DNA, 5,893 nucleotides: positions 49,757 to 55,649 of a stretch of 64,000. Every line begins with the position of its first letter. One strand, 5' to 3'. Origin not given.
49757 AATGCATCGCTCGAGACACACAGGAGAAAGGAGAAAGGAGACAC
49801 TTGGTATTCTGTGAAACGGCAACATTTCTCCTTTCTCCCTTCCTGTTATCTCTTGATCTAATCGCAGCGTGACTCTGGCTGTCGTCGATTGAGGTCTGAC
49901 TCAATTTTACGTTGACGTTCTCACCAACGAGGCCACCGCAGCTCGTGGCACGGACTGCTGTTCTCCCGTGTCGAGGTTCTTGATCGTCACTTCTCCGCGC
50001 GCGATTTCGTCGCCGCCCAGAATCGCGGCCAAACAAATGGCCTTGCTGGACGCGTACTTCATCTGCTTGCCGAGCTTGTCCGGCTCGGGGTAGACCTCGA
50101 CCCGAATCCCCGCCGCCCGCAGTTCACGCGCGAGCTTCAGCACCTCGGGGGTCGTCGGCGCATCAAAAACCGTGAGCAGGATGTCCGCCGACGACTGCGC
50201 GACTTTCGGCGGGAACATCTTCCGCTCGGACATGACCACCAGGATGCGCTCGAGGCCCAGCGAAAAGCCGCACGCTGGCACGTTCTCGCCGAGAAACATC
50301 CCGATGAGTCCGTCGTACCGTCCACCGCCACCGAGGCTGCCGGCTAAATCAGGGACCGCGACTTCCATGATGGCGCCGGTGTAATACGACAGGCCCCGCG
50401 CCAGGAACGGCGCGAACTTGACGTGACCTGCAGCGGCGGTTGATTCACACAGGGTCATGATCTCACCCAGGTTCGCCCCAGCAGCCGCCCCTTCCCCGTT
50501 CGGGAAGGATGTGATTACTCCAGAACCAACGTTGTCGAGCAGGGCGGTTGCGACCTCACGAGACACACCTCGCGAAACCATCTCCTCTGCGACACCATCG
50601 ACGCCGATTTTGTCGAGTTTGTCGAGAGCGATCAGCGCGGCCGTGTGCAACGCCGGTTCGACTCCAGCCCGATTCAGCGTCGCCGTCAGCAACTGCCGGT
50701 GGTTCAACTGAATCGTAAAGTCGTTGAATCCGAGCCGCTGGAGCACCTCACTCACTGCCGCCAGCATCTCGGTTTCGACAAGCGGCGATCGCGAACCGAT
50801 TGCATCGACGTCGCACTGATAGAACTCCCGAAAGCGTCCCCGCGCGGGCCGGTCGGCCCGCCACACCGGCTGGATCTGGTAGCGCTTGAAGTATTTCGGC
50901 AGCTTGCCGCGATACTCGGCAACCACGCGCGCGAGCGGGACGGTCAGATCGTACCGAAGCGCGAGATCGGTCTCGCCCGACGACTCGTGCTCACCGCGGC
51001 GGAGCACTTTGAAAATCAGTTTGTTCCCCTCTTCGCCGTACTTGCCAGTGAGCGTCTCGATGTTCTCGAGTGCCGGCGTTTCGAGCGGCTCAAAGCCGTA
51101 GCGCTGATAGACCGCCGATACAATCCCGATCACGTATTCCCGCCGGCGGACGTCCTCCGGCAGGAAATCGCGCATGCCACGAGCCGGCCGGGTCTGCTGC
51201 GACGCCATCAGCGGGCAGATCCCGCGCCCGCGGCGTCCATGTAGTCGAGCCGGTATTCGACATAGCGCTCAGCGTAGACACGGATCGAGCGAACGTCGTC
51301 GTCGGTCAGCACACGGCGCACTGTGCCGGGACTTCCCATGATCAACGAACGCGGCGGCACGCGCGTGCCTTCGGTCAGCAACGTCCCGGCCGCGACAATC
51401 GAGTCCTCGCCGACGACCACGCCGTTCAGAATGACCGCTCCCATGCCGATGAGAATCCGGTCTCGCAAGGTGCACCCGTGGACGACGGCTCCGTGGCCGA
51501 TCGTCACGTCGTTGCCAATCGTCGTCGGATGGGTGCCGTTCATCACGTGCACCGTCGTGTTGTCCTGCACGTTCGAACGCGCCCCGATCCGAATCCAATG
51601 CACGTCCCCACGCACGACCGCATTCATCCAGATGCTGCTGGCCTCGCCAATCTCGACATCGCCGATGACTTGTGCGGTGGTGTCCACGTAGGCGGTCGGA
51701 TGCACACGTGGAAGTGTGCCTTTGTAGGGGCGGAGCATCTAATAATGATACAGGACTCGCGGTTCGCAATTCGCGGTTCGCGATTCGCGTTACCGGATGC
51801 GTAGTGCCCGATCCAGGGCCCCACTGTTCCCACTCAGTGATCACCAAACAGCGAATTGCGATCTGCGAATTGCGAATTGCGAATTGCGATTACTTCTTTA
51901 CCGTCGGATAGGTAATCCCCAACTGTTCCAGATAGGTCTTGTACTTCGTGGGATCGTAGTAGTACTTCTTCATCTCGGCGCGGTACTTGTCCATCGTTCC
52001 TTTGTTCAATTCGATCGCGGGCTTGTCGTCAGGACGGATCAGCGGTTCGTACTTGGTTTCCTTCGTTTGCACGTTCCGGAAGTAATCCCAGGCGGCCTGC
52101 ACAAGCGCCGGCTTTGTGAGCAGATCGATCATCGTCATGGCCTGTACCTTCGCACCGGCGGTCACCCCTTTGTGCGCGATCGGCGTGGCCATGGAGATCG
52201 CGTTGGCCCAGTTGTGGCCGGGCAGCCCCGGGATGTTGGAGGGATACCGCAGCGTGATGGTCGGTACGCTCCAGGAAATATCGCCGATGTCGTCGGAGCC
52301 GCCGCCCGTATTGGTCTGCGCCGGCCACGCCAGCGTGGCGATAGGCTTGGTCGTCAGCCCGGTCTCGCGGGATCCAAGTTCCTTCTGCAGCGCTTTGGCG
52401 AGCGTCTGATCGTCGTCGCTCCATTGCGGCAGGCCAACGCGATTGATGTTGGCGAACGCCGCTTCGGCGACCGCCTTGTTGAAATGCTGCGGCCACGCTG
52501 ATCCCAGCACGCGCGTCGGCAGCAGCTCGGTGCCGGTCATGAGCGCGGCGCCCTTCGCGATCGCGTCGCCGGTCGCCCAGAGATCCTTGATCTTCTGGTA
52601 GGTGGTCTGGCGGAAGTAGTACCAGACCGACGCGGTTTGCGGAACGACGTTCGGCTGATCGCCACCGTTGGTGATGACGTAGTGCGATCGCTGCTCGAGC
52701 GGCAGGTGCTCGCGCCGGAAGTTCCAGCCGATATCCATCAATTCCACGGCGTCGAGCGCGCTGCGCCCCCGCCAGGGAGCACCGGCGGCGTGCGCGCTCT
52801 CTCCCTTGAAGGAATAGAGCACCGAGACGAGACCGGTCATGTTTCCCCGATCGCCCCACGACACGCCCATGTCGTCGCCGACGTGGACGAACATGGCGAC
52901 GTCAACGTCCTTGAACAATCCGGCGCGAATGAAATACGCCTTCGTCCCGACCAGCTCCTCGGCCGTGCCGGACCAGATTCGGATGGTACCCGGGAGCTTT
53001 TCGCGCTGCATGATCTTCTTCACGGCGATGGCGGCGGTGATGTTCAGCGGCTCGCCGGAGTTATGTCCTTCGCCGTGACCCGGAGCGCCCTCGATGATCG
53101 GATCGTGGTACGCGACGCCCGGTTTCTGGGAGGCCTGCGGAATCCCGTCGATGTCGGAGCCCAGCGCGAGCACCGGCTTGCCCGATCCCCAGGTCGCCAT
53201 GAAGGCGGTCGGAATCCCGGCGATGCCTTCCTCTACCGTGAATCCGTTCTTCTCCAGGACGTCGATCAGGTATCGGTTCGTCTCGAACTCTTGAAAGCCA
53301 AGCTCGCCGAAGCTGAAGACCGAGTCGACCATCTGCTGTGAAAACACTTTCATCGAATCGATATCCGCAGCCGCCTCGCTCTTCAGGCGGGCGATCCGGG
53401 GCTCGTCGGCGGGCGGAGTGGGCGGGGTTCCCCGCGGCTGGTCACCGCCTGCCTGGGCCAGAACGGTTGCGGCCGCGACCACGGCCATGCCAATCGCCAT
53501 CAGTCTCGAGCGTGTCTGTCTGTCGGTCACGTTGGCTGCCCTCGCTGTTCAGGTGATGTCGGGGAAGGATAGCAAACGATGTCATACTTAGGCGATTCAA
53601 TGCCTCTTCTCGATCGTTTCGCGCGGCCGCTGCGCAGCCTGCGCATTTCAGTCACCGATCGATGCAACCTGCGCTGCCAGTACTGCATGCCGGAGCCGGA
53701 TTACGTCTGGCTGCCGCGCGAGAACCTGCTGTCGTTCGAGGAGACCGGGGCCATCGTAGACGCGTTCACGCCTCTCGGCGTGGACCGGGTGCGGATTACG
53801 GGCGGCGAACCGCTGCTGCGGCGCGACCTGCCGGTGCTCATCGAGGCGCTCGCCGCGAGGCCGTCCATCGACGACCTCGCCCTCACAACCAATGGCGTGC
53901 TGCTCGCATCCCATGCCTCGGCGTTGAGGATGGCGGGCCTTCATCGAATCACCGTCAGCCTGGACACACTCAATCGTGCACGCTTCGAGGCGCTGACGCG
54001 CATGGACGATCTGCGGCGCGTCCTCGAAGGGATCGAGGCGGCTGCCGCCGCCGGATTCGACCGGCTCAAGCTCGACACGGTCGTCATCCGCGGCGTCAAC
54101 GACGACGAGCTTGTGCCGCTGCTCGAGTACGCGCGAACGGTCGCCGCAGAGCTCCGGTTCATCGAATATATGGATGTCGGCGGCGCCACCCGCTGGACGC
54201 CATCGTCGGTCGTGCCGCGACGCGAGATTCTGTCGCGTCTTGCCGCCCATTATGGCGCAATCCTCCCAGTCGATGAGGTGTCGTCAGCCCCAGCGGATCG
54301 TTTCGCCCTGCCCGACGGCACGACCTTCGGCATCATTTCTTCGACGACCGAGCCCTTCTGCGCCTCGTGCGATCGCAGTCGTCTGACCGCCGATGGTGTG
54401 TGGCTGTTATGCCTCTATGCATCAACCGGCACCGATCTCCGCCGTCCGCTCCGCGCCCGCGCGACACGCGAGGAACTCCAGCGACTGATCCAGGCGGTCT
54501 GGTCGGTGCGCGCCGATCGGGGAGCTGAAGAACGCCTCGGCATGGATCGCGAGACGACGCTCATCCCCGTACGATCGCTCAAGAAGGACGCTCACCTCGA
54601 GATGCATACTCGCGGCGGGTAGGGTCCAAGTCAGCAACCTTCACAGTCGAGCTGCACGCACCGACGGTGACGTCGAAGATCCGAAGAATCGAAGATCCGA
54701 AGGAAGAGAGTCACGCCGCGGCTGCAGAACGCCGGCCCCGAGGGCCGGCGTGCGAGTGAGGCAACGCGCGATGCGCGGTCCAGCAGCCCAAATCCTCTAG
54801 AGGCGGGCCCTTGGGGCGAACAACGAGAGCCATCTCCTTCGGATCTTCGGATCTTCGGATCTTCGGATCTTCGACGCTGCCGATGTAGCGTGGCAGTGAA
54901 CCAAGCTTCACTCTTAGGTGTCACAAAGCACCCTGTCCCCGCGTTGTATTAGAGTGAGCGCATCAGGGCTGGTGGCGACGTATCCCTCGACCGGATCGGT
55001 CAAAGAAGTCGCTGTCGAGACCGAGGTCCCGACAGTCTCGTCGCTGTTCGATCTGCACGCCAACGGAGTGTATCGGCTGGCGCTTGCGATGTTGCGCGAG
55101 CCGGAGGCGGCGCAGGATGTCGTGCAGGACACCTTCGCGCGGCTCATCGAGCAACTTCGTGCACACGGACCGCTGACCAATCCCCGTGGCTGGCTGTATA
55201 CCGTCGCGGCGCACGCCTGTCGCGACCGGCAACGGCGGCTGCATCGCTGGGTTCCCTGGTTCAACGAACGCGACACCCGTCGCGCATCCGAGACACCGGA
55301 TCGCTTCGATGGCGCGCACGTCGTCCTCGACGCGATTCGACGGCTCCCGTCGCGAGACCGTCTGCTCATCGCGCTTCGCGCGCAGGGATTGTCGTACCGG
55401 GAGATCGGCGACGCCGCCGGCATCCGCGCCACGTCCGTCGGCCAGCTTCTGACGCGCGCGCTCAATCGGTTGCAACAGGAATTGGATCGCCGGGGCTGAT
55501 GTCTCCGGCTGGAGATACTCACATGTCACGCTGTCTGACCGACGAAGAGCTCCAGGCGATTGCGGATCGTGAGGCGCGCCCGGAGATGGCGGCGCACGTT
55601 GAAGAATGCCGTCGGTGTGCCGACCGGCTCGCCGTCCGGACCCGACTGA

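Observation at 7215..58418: Intergenic regions built from 7-8 nt tandem units: period conserved, unit sequence locus-specific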

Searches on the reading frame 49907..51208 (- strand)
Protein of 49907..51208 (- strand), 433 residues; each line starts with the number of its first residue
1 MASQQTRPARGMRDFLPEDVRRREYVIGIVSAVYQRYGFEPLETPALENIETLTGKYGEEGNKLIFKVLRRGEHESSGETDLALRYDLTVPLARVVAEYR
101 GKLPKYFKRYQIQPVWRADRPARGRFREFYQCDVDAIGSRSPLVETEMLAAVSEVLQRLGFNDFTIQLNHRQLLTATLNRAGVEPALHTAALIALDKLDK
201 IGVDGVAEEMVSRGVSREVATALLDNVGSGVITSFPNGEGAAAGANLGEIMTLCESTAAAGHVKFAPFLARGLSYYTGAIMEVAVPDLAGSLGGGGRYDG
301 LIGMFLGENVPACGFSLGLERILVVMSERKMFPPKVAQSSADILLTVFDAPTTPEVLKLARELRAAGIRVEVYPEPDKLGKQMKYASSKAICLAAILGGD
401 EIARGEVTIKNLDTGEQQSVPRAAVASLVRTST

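Call 11: search_protein_families(library=pfam, proteins=[window:49907-51208:-])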
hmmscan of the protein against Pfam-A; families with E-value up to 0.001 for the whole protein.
window:49907-51208:- (433 aa): 4 families
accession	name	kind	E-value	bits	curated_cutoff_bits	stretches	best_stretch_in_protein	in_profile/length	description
PF13393.11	tRNA-synt_His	-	1.4e-44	153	25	1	11-322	1-308/308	Histidyl-tRNA synthetase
PF03129.25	HGTP_anticodon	-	2.3e-16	60.2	21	1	353-430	15-92/94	Anticodon binding domain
PF00587.30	tRNA-synt_2b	-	8.3e-05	23.1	29.3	1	80-171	9-106/179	tRNA synthetase class II core domain (G, H, P, S and T)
PF00152.25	tRNA-synt_2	-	0.00074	19.1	25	0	20-136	22-121/308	tRNA synthetases class II (D, K and N)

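Call 12: find_related_loci(query=window:49907-51208:-, collection=genome_contigs, flank=10000)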
Query window:49907-51208:- (433 aa) in genome_contigs; peptide patterns used: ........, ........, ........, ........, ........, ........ (x = any residue, [..] = any of these).
600 stretches matched a pattern (row limit reached: there are more); 595 encode a relative of the query (tblastn E <= 1e-3); the best 80 are kept; 80 distinct loci.
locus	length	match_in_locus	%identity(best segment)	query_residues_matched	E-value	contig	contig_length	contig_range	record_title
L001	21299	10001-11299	83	1-433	0e+0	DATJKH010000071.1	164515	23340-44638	MAG TPA_asm: Vicinamibacterales bacterium isolate SMAG_U15588 k141_1183897, whole genome shotgun sequence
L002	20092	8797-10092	83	1-432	0e+0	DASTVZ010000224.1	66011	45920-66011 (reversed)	MAG TPA_asm: Vicinamibacterales bacterium isolate SMAG_U2373 k141_1385629, whole genome shotgun sequence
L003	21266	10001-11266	74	6-428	0e+0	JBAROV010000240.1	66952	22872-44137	MAG: Vicinamibacterales bacterium isolate MFD13504_ilm_asm_bin1 k127_358366, whole genome shotgun sequence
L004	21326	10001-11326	67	5-430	0e+0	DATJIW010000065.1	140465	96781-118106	MAG TPA_asm: Vicinamibacterales bacterium isolate SMAG_U15549 k141_10594863, whole genome shotgun sequence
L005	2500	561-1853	69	7-419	0e+0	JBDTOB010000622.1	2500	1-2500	MAG: Acidobacteriota bacterium isolate cluster3_bin.164 NODE_296849_length_2500_cov_18.209816, whole genome shotgun sequ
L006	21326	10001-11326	65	3-431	0e+0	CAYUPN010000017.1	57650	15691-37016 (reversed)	MAG TPA_asm: uncultured Bifidobacteriaceae bacterium isolate SRP263527_co1_167 genome assembly, contig: NODE_348_length_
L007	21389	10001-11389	63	1-429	0e+0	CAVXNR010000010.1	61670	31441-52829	MAG: Vicinamibacteria bacterium isolate MFD02840.bin.2.172 genome assembly, contig: contig_29160, whole genome shotgun s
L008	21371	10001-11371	61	1-430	0e+0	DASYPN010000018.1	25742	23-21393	MAG TPA_asm: Pyrinomonadaceae bacterium isolate SMAG_U4457 k141_3594805, whole genome shotgun sequence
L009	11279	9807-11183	60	1-432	1e-180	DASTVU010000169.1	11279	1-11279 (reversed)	MAG TPA_asm: Pyrinomonadaceae bacterium isolate SMAG_U2367 k141_667459, whole genome shotgun sequence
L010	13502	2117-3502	59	1-432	6e-180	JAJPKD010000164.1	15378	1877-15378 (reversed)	MAG: Acidobacteria bacterium isolate Centralia_MAG_6 k107_7880836, whole genome shotgun sequence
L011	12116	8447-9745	62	5-429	1e-179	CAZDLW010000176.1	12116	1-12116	MAG TPA_asm: uncultured Bifidobacteriaceae bacterium isolate SRP217488_co1_159 genome assembly, contig: NODE_3974_length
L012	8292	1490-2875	60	1-432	1e-178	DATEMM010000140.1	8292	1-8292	MAG TPA_asm: Pyrinomonadaceae bacterium isolate SMAG_U8942 k141_54397, whole genome shotgun sequence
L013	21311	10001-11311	62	3-423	5e-178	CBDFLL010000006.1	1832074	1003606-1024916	MAG: Vicinamibacterales bacterium isolate 998305d0-6da1-4fae-9339-a55ac4e5d69b genome assembly, contig: contig_6, whole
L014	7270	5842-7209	61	1-429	2e-178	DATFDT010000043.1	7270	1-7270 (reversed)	MAG TPA_asm: Pyrinomonadaceae bacterium isolate SMAG_U8587 k141_2401596, whole genome shotgun sequence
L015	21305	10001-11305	61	5-432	1e-177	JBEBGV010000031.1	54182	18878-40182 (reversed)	MAG: Vicinamibacterales bacterium isolate ATF_5 NODE_148_length_54182_cov_5.341900, whole genome shotgun sequence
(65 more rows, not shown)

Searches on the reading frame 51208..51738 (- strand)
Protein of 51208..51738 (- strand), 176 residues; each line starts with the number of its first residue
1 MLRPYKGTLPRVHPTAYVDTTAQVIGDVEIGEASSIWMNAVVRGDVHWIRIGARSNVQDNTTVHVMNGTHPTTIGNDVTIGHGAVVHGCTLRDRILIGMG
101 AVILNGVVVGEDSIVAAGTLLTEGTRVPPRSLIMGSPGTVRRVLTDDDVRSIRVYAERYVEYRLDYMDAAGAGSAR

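Call 36: search_protein_families(library=pfam, proteins=[window:51208-51738:-], max_evalue=0.01)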
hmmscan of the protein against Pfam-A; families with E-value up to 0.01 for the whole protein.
window:51208-51738:- (176 aa): 4 families
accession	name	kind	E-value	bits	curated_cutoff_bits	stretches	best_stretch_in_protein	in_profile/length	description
PF00132.30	Hexapep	-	1.5e-16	59.7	27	3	89-122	2-35/36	Bacterial transferase hexapeptide (six repeats)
PF25084.1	LbH_EIF2B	-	6.7e-10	39.4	54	2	50-129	23-101/105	EIF2B subunit epsilon LbH domain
PF14602.12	Hexapep_2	-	3.9e-07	30.1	27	2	71-103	1-32/34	Hexapeptide repeat of succinyl-transferase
PF21711.3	DCTN5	-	0.00024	21.3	40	1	35-141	40-154/182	Dynactin subunit 5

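Call 42: find_encoding_contigs(protein=window:51208-51738:-, flank=10000, max_places=10)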
Protein window:51208-51738:- (176 aa): no gene with exactly this product is on record in the collection.

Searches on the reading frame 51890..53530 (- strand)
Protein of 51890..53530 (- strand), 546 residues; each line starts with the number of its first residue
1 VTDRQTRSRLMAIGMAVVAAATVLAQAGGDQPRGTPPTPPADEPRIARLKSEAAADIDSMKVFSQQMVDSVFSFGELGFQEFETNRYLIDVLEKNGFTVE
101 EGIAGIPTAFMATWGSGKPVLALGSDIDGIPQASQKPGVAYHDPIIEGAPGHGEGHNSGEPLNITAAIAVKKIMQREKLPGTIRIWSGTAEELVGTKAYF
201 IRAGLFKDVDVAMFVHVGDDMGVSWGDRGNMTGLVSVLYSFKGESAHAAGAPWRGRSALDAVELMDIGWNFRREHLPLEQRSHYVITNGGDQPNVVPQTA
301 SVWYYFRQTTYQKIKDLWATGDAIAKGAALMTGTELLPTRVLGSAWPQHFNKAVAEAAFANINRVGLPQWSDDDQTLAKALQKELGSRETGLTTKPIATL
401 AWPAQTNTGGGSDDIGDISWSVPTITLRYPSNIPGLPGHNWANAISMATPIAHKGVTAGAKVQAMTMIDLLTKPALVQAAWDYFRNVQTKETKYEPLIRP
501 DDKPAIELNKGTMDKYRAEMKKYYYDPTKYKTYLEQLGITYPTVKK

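Call 11: search_protein_families(library=pfam, proteins=[window:51890-53530:-])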
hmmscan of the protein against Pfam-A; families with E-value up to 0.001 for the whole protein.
window:51890-53530:- (546 aa): 1 family
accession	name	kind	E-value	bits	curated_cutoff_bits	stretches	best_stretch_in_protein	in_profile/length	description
PF07687.19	M20_dimer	-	5.9e-07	29.8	21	1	233-325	5-99/107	Peptidase dimerisation domain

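Call 43: find_related_loci(query=window:51890-53530:-, collection=metagenome_contigs, flank=10000)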
Query window:51890-53530:- (546 aa) in metagenome_contigs; peptide patterns used: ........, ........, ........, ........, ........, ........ (x = any residue, [..] = any of these).
600 stretches matched a pattern (row limit reached: there are more); 588 encode a relative of the query (tblastn E <= 1e-3); the best 80 are kept; 80 distinct loci.
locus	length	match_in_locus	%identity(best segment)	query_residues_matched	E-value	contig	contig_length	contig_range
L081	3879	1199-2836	99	1-546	0e+0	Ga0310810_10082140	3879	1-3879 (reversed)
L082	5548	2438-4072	93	1-546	0e+0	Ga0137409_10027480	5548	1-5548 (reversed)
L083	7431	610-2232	87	9-546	0e+0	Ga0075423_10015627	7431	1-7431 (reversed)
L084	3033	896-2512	85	7-546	0e+0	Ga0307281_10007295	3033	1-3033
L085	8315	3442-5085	83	5-546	0e+0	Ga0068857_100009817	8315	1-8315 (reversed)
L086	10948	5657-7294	84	5-546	0e+0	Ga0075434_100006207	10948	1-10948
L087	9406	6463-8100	84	5-546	0e+0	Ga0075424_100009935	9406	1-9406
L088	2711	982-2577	78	7-546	0e+0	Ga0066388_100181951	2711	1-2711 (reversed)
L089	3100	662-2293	74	11-546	0e+0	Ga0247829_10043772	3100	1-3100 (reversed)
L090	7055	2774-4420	74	5-545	0e+0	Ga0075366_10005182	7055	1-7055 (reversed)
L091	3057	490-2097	74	5-546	0e+0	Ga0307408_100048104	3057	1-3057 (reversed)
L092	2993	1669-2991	91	45-485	0e+0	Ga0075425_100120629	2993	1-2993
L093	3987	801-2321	77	39-546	0e+0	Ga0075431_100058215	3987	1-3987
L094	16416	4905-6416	79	42-546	0e+0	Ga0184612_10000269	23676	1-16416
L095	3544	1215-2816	73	4-545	0e+0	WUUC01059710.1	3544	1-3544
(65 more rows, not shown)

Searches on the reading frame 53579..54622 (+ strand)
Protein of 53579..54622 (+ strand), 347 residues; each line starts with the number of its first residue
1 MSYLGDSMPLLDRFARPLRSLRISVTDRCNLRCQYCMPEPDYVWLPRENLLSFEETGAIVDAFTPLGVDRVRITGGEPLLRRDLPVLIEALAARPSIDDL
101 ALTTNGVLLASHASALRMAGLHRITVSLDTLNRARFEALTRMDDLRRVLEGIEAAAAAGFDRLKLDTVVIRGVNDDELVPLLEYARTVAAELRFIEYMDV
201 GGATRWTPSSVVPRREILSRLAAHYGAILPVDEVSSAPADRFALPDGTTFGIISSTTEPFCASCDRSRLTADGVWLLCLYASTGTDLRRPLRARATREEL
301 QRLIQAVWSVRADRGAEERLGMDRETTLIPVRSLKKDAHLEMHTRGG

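Call 11: search_protein_families(library=pfam, proteins=[window:53579-54622:+])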
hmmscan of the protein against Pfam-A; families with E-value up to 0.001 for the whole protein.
window:53579-54622:+ (347 aa): 2 families
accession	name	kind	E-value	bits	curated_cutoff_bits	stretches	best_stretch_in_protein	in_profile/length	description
PF06463.18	Mob_synth_C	-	3e-33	114.9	37.4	1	191-314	2-125/128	Molybdenum Cofactor Synthesis C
PF04055.27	Radical_SAM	-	8.6e-33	114.3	29.5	1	23-184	1-165/166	Radical SAM superfamily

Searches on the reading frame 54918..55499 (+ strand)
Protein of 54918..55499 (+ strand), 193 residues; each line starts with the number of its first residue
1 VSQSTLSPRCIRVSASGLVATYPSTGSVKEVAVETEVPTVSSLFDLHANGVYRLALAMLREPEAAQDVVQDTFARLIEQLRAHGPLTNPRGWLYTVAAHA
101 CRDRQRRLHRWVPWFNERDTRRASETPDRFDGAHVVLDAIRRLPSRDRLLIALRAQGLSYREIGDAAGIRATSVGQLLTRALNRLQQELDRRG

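Call 36: search_protein_families(library=pfam, proteins=[window:54918-55499:+], max_evalue=0.01)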
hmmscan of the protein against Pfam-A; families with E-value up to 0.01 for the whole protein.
window:54918-55499:+ (193 aa): 5 families
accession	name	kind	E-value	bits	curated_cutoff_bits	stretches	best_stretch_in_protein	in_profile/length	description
PF04542.20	Sigma70_r2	-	1.8e-13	50.5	24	1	43-109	1-69/71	Sigma-70 region 2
PF08281.18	Sigma70_r4_2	-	6.7e-09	35.7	25.7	1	136-185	4-54/54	Sigma-70, region 4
PF04545.22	Sigma70_r4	-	1.6e-05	24.8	24.1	1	139-186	1-49/50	Sigma-70, region 4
PF19889.5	DUF6362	-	0.0002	22.1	31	1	117-183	30-96/98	Domain of unknown function (DUF6362)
PF22029.2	PhyR_sigma2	-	0.00095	19.6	27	1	53-96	10-53/55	Sigma2 domain of PhyR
